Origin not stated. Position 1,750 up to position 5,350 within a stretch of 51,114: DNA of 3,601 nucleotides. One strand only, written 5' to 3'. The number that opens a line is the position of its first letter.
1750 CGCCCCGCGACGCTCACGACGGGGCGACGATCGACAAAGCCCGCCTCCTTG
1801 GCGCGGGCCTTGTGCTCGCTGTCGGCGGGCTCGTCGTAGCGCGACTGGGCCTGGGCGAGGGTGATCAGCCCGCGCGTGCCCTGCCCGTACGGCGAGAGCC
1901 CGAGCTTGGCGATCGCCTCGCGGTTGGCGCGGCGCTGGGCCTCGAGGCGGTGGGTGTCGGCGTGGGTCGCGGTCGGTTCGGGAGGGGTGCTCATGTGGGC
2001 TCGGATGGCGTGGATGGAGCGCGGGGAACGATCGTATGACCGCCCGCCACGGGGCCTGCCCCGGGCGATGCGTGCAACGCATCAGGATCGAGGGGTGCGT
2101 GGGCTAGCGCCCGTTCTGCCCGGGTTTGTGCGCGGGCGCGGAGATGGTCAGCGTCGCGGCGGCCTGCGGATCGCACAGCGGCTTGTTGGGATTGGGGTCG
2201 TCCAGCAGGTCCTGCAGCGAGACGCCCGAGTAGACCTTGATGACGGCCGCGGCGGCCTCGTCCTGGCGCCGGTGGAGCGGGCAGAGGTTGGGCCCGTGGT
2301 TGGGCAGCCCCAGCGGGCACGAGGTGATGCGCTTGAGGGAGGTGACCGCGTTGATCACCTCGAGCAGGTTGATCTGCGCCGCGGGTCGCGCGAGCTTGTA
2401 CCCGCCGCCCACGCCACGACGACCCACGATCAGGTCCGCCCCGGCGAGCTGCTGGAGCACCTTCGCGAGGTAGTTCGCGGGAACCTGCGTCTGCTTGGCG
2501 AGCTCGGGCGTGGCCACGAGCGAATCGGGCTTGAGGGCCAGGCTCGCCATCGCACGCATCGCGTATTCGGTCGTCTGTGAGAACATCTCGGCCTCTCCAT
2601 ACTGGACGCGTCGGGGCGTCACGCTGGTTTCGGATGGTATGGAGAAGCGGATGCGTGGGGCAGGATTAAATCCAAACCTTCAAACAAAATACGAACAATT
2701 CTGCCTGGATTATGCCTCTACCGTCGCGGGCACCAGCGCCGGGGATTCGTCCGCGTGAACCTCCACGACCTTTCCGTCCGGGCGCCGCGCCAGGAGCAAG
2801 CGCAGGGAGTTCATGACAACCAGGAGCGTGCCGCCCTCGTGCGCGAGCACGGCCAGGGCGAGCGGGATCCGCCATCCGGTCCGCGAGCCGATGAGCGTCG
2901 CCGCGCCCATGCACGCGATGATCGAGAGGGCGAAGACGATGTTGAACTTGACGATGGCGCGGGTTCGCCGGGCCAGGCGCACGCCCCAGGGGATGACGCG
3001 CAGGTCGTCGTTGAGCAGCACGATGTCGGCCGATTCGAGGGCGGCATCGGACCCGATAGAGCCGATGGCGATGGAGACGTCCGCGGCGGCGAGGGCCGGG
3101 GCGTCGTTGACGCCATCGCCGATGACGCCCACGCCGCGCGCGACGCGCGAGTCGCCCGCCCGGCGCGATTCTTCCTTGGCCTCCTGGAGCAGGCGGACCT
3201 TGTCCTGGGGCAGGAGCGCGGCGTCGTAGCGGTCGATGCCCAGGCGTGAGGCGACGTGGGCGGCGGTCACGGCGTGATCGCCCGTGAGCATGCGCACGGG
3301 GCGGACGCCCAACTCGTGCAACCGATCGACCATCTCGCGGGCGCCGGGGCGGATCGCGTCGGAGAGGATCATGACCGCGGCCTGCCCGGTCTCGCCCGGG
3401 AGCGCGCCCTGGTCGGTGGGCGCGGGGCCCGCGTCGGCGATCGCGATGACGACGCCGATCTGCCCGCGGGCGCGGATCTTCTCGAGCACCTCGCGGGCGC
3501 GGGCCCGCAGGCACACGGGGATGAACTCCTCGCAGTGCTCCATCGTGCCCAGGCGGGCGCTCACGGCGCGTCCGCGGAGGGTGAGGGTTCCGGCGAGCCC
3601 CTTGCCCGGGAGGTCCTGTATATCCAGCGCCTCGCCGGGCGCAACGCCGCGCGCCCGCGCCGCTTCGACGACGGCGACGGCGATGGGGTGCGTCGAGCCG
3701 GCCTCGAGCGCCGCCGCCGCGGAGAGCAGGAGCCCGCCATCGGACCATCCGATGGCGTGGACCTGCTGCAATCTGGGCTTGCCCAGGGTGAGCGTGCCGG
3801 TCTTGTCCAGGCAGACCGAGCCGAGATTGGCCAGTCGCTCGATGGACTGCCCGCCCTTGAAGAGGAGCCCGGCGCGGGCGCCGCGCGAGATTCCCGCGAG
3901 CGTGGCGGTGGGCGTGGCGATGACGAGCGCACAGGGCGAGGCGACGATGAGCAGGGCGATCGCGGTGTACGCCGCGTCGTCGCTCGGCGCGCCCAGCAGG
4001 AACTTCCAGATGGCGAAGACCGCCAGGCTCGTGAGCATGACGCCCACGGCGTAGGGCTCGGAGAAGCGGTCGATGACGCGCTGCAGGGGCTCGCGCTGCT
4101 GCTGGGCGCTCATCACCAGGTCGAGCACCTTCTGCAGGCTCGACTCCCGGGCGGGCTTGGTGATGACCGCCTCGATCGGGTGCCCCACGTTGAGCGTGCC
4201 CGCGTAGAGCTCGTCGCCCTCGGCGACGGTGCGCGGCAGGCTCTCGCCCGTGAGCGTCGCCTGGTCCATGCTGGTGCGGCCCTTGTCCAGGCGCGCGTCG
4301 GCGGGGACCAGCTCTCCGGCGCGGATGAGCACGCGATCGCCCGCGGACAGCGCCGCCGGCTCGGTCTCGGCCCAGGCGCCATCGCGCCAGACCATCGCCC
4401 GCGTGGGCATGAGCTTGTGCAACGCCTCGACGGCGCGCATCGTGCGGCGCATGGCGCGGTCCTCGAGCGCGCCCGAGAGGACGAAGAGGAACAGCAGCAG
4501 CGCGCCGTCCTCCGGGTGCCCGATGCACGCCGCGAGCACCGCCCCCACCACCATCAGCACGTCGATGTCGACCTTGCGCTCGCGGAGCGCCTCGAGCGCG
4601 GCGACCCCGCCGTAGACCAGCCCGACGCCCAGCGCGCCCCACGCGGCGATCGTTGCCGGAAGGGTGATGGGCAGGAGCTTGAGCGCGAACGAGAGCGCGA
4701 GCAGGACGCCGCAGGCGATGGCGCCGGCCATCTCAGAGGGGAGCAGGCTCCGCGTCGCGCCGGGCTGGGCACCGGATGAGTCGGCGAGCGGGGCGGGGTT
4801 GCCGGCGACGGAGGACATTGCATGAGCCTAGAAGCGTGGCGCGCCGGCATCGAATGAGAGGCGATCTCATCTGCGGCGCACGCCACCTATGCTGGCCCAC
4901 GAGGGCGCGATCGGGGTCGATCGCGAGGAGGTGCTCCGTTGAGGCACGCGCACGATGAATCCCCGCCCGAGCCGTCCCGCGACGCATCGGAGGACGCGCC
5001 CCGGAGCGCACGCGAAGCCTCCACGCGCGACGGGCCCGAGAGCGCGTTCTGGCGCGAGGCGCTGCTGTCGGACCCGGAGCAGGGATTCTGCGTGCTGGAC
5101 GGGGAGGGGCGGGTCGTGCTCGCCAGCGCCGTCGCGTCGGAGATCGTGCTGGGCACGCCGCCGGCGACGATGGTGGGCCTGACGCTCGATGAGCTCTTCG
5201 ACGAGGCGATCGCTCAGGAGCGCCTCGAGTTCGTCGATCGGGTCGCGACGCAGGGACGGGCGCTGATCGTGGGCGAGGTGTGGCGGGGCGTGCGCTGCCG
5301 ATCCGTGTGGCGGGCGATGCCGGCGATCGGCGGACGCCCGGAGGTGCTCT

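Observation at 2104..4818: P1B-4 (SPC/HEGGT) metal-efflux ATPase followed by a Cys-rich Rrf2 regulator and AT-rich palindromes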

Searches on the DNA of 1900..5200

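Call 36: search_rna_families(source=window, start=1900, end=5200, threshold=evalue, max_evalue=1)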
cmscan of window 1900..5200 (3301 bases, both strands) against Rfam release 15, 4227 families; matches with E-value up to 1: 0.
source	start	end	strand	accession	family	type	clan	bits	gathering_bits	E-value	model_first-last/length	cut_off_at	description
